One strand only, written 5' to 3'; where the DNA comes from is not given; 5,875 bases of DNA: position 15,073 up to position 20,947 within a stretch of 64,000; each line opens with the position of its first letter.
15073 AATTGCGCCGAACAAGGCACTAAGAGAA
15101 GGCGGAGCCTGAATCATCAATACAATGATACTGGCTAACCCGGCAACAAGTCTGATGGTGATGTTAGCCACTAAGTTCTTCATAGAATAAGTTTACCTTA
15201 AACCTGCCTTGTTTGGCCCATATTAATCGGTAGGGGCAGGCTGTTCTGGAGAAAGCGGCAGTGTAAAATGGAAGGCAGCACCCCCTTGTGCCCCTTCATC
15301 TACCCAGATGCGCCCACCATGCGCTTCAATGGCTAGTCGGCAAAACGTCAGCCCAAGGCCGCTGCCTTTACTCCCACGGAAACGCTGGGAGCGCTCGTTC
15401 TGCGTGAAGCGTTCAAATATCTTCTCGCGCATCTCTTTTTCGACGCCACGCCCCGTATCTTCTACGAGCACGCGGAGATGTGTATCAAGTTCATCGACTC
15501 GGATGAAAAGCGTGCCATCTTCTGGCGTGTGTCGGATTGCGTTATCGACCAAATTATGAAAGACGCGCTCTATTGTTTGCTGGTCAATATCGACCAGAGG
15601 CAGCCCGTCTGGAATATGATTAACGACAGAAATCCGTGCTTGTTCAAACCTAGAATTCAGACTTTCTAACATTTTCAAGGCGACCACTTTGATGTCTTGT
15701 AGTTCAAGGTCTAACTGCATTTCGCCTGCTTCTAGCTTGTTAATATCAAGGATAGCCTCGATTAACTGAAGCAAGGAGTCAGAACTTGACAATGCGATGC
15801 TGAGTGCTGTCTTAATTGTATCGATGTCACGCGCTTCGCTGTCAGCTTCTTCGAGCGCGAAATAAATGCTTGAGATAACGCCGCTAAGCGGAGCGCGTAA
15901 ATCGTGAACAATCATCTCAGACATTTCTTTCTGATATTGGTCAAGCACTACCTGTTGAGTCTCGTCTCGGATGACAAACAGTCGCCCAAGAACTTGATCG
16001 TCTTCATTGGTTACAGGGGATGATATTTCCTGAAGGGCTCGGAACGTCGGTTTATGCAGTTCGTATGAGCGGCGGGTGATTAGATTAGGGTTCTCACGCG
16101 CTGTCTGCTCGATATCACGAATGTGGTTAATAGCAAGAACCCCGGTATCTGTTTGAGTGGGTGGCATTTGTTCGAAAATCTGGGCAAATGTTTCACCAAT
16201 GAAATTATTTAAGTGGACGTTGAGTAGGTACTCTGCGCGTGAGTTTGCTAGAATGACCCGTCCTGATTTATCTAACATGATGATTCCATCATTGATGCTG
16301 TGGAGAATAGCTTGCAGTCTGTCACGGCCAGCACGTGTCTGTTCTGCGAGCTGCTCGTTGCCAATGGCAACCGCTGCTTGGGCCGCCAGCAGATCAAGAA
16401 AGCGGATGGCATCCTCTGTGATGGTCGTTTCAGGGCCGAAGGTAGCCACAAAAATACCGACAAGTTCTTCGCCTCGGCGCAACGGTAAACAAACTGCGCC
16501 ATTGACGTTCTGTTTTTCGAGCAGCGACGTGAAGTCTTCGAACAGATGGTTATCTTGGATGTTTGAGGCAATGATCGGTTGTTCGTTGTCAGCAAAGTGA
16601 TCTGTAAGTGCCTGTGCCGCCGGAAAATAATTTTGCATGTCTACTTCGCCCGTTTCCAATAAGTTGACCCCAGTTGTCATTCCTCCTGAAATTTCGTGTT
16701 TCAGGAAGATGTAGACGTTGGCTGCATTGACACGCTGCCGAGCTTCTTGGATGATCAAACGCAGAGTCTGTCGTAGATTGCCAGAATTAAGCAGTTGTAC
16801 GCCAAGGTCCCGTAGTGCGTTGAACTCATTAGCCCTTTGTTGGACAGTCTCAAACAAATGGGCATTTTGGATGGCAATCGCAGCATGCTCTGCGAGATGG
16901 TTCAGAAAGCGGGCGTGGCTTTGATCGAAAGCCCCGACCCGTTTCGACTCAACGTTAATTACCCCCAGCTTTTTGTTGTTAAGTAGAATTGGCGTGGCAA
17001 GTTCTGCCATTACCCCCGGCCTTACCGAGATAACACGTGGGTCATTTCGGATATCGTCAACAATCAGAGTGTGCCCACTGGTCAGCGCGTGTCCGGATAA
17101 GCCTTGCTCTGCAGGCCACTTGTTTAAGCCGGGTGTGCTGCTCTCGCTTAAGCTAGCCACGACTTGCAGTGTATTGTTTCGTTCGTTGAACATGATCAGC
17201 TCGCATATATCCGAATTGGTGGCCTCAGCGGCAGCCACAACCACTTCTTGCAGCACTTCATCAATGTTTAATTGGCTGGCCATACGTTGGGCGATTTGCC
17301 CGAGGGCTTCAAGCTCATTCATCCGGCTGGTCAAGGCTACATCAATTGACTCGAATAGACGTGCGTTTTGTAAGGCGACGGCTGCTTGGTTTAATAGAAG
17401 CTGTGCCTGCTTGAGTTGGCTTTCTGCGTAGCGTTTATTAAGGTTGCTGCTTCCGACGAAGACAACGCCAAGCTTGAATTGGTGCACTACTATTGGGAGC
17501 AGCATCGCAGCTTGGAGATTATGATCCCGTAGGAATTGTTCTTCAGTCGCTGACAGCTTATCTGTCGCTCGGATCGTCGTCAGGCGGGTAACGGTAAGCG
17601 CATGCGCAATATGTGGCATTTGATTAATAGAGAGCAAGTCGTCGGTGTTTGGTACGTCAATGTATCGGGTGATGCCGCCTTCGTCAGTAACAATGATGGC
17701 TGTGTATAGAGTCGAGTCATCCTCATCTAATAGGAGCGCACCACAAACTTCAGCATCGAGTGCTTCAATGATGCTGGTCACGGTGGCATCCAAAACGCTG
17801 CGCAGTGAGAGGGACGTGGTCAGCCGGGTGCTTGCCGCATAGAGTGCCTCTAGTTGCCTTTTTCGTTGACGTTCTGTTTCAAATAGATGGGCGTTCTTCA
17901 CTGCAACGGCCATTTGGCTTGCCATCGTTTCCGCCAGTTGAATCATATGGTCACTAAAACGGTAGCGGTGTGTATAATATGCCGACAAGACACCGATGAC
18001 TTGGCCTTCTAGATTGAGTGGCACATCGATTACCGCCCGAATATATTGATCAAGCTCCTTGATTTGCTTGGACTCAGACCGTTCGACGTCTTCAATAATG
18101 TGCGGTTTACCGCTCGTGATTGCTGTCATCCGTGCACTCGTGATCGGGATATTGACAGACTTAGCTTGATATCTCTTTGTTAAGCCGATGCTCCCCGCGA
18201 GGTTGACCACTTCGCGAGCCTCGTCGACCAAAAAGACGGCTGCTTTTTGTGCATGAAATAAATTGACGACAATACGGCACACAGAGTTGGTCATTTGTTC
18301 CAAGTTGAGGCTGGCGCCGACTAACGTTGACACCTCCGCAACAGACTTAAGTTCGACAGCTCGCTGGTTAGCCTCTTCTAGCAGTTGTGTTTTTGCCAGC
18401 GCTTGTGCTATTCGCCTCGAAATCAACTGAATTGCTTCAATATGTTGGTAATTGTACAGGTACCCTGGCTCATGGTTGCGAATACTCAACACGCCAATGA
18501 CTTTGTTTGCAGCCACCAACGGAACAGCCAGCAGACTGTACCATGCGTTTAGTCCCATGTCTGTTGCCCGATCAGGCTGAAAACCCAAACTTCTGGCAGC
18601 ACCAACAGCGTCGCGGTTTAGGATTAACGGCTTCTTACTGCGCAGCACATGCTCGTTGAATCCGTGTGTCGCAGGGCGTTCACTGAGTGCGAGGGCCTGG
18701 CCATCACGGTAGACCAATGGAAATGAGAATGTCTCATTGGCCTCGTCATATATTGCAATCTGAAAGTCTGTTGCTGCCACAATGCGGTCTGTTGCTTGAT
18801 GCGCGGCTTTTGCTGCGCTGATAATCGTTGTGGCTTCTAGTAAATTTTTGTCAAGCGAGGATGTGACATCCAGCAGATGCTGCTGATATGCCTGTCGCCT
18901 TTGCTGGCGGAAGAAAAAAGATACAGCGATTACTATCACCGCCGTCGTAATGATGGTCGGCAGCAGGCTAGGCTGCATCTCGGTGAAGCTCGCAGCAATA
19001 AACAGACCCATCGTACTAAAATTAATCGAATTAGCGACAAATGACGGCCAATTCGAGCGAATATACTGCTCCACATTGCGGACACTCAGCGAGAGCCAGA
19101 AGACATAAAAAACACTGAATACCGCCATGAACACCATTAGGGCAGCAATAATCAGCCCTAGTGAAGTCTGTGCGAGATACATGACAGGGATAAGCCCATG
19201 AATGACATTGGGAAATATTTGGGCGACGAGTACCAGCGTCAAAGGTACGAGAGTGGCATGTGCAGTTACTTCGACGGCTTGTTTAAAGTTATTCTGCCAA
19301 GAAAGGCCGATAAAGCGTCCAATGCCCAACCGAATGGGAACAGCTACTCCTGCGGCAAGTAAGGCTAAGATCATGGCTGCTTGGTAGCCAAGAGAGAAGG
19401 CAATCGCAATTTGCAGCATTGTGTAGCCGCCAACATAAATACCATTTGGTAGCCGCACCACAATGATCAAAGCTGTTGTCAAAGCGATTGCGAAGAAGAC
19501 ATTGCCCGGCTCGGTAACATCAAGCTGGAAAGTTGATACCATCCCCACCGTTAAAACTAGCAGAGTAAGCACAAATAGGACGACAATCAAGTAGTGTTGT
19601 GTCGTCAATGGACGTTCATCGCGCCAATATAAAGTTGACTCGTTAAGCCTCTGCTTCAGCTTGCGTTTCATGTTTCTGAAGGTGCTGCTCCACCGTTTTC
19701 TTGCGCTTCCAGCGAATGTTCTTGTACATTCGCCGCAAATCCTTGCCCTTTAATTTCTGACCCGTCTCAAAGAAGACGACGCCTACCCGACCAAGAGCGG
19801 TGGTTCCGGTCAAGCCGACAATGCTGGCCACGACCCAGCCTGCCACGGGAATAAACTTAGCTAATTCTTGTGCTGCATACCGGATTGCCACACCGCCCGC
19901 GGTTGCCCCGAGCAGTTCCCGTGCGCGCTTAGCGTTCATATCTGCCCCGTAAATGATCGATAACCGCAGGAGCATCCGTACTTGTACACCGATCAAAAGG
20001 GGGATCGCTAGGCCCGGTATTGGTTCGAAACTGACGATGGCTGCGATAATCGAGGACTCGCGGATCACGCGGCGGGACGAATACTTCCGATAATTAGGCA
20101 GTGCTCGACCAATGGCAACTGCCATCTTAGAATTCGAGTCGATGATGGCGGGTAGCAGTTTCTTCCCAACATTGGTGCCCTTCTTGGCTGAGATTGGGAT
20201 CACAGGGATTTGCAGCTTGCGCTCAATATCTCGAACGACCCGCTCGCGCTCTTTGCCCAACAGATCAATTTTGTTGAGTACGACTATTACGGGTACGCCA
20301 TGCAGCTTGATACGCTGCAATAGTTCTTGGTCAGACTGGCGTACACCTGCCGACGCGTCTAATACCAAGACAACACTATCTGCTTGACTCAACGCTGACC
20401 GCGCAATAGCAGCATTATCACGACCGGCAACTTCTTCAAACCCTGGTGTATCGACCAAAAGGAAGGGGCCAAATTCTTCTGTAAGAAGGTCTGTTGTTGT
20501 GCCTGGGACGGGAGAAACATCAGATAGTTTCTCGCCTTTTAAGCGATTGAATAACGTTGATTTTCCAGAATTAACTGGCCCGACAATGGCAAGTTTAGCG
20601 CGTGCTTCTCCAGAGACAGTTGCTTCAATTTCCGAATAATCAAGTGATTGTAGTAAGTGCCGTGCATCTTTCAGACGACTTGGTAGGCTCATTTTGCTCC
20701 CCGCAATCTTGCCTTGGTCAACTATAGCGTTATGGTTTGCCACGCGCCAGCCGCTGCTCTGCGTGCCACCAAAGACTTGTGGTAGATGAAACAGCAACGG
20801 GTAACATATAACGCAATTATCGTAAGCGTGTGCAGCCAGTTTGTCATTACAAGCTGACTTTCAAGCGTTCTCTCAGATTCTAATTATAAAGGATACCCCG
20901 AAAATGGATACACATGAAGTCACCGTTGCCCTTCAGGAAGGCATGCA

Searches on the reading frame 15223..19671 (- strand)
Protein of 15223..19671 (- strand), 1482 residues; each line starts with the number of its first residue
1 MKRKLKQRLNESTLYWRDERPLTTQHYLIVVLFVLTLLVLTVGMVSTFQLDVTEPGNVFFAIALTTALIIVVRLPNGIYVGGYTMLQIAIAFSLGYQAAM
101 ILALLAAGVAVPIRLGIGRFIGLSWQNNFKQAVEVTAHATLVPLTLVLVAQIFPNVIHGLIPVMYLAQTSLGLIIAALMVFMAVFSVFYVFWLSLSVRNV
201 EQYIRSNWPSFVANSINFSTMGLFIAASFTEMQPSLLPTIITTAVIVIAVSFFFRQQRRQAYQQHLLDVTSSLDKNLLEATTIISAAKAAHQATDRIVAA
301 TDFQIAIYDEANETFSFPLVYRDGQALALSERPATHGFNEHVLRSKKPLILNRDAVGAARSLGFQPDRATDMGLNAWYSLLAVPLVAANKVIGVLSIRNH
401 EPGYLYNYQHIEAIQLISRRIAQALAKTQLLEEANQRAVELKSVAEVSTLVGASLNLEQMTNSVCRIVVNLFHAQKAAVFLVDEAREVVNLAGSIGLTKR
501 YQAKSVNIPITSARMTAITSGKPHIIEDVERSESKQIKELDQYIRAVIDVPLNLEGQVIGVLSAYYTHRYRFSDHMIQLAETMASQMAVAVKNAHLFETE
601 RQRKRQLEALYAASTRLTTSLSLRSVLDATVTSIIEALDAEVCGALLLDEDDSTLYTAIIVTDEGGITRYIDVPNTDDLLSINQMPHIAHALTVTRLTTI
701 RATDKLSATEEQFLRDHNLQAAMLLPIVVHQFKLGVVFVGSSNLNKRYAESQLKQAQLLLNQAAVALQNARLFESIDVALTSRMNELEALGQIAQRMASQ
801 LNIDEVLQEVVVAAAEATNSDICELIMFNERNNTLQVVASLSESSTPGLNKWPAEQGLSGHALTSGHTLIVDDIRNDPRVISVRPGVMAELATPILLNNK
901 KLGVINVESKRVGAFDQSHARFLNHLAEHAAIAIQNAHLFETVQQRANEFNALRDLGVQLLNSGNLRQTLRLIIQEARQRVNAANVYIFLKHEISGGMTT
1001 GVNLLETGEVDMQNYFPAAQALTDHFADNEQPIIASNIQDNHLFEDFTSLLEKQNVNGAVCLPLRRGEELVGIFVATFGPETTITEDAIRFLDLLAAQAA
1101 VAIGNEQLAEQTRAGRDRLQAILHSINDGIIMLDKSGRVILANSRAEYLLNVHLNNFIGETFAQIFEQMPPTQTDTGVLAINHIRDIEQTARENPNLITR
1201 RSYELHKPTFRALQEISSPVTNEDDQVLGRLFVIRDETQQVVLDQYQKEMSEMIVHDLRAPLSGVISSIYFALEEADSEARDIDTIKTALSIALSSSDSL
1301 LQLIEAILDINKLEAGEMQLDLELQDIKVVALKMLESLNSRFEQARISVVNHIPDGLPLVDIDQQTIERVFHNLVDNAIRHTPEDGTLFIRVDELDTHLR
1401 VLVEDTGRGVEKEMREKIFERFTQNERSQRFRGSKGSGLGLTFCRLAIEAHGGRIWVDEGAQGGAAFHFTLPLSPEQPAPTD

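Call 39: search_protein_families(library=pfam, proteins=[window:15223-19671:-], max_evalue=0.001)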
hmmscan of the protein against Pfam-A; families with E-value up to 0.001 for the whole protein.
window:15223-19671:- (1482 aa): 10 families
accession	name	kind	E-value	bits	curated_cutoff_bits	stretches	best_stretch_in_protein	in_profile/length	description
PF13185.12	GAF_2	-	8.5e-72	240.2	28.6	5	801-935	2-136/136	GAF domain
PF01590.32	GAF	-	1.9e-60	203.6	22.4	5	456-591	1-133/133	GAF domain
PF13492.12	GAF_3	-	2.5e-42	144.8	27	3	802-936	1-129/129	GAF domain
PF02518.31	HATPase_c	-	1.2e-28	100.2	26.4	1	1363-1474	2-110/111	Histidine kinase-, DNA gyrase B-, and HSP90-like ATPase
PF00512.31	HisKA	-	1.9e-07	31.5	26.9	1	1247-1316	2-66/66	His Kinase A (phospho-acceptor) domain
PF00989.32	PAS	-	2.6e-07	31.1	22.6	1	1118-1236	2-112/113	PAS fold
PF08448.16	PAS_4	-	3.9e-07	30.7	23.1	1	1123-1240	1-108/110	PAS fold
PF13188.13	PAS_8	-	4.9e-05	23.5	21.8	1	1118-1168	2-49/65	PAS domain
PF13426.13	PAS_9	-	0.00037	21.2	27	1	1127-1239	1-103/103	PAS domain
PF12860.13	PAS_7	-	0.00058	20.4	27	0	1123-1193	1-72/115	PAS fold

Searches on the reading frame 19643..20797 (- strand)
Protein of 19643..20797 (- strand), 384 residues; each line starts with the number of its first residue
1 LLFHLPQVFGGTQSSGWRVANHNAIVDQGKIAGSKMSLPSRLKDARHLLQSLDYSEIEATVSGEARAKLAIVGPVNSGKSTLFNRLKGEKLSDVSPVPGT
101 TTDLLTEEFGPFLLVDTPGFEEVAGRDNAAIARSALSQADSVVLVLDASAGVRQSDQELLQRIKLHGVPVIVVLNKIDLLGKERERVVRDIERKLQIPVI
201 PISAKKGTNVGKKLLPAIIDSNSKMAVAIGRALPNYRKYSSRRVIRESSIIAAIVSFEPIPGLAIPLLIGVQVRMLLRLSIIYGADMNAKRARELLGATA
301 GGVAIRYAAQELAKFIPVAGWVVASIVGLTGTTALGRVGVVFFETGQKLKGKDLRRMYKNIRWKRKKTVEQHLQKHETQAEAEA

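Call 7: search_protein_families(library=pfam, proteins=[window:19643-20797:-], max_evalue=0.001)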
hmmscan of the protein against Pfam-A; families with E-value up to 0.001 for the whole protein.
window:19643-20797:- (384 aa): 10 families
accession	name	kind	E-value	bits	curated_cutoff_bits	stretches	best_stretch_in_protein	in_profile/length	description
PF01926.29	MMR_HSR1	-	3.2e-22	79.2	21.9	1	69-176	2-113/113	50S ribosome-binding GTPase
PF00009.33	GTP_EFTU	-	2.4e-20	73.3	26.5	1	112-220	71-184/188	Elongation factor Tu GTP binding domain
PF02421.24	FeoB_N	-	1.3e-17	64.2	27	1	68-211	2-150/156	Ferrous iron transport protein B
PF00350.29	Dynamin_N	-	6.4e-13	49.5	27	1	113-177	104-168/168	Dynamin family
PF03193.22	RsgA_GTPase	-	8.5e-10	39.2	30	1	133-211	17-98/174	RsgA GTPase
PF00025.27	Arf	-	7.8e-09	35.7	22.3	1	64-193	12-141/174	ADP-ribosylation factor family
PF09547.16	SpoIVA_ATPase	-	2.5e-05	24.2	26.6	0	154-206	167-219/237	Stage IV sporulation protein A, ATPase domain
PF05128.17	DUF697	-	8.8e-05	22.7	27.7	1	233-303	14-85/162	Domain of unknown function (DUF697)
PF09439.16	SRPRB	-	0.0002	21.3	25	1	68-164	5-100/178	Signal recognition particle receptor beta subunit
PF19993.5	DO-GTPase2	-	0.00087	19.5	27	0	112-195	91-188/226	Double-GTPase 2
